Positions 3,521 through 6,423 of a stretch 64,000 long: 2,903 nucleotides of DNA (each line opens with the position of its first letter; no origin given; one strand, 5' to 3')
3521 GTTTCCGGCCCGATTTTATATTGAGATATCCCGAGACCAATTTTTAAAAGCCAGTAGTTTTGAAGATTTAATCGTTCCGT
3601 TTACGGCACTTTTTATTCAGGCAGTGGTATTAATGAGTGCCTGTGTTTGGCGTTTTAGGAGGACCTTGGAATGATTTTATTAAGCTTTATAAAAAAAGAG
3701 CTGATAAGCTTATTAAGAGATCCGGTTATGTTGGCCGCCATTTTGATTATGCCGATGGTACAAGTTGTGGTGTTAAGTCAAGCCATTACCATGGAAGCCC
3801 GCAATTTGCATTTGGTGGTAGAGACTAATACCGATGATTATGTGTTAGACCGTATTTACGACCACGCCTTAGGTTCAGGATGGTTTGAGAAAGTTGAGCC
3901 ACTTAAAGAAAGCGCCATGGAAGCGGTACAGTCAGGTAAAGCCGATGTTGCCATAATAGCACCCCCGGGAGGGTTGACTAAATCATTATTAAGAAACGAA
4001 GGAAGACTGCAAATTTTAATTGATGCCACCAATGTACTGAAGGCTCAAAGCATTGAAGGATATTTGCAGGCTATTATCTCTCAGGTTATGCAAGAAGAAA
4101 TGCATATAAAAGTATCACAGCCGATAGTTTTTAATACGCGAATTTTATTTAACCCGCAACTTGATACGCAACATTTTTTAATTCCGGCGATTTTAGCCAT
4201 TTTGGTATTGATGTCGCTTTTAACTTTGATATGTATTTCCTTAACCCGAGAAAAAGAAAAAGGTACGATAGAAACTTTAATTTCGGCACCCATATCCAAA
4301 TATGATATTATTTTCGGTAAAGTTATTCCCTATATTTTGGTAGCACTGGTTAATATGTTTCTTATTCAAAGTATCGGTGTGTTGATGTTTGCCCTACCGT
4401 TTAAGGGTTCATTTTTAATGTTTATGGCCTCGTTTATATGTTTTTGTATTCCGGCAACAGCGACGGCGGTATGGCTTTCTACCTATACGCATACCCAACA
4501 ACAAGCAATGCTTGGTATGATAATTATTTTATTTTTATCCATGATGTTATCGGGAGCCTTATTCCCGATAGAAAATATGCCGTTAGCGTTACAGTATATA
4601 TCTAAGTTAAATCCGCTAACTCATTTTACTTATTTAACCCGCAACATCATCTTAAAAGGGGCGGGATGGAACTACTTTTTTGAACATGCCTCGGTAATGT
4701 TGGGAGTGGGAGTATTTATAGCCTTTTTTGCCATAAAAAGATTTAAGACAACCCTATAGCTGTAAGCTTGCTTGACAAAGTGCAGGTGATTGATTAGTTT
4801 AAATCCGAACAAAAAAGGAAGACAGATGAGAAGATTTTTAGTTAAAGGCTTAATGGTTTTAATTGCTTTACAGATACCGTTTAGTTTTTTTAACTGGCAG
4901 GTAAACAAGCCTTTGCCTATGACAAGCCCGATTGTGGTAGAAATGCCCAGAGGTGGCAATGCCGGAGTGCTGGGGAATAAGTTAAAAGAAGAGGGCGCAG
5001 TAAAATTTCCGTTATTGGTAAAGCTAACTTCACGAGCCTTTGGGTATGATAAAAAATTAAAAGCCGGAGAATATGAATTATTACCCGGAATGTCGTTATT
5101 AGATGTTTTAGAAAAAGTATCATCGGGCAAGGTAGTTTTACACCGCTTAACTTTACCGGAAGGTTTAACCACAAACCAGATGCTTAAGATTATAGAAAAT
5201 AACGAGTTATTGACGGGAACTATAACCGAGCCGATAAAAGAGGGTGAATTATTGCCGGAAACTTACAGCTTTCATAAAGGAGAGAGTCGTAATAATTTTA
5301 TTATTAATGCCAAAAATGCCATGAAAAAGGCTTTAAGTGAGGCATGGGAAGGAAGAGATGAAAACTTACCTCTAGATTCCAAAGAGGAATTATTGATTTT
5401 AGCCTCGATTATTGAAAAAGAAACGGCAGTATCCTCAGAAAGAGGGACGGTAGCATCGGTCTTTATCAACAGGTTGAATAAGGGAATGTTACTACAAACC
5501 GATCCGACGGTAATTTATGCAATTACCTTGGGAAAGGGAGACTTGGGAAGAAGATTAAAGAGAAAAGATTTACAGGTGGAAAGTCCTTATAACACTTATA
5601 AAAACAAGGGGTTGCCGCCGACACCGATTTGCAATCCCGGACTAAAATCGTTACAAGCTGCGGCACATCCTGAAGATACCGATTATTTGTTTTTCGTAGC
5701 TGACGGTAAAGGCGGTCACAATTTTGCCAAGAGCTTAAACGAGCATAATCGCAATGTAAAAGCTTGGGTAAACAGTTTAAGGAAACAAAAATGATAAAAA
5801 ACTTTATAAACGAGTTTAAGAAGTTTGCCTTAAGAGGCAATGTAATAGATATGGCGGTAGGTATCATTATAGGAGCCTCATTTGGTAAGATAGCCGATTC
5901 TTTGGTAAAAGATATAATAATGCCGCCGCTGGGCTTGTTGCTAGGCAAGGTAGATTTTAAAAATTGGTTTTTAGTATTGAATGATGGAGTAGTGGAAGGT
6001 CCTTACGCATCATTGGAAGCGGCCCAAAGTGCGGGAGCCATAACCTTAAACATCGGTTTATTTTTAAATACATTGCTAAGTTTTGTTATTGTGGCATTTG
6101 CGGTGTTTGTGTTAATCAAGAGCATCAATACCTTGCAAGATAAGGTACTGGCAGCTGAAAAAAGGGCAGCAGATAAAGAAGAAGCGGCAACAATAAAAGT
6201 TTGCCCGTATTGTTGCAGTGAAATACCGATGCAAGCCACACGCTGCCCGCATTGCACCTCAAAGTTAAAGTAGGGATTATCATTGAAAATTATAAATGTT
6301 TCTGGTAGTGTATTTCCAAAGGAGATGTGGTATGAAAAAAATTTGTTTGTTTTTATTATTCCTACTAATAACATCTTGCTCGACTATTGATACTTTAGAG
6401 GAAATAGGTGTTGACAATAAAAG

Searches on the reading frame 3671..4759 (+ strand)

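Call 99: search_protein_families(library=pfam, proteins=[window:3671-4759:+], max_evalue=0.001)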
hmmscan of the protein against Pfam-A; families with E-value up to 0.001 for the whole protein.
window:3671-4759:+ (362 aa): 4 families
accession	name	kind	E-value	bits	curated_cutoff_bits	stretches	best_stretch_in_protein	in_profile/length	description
PF12698.13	ABC2_membrane_3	-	3.3e-42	145.3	31.6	1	21-355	4-346/347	ABC-2 family transporter protein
PF01061.29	ABC2_membrane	-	2.7e-25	89.6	26.9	1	162-327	43-210/211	ABC-2 type transporter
PF12679.13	ABC2_membrane_2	-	1.5e-17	64.2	27.2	1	7-353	4-271/283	ABC-2 family transporter protein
PF12730.13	ABC2_membrane_4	-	4.1e-05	24.1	27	1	174-291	54-177/179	ABC-2 family transporter protein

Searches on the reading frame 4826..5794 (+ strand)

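Call 99: search_protein_families(library=pfam, proteins=[window:4826-5794:+], max_evalue=0.001)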
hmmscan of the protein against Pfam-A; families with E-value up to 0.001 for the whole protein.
window:4826-5794:+ (322 aa): 1 family
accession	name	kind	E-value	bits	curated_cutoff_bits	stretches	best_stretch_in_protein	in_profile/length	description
PF02618.21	YceG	-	3.9e-84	282.8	32.4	1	38-312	1-274/275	YceG-like family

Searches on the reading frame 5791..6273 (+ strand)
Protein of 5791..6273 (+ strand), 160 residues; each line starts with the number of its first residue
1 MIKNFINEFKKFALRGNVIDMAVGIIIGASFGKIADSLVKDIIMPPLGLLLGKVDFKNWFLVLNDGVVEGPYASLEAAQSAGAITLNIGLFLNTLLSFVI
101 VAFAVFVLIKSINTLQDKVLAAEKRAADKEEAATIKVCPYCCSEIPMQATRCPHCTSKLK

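Call 99: search_protein_families(library=pfam, proteins=[window:5791-6273:+], max_evalue=0.001)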
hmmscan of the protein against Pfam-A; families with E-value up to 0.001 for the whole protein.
window:5791-6273:+ (160 aa): 1 family
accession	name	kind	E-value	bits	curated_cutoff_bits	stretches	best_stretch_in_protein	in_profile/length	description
PF01741.23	MscL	-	1.7e-38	132.2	27.4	1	5-132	1-105/123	Large-conductance mechanosensitive channel, MscL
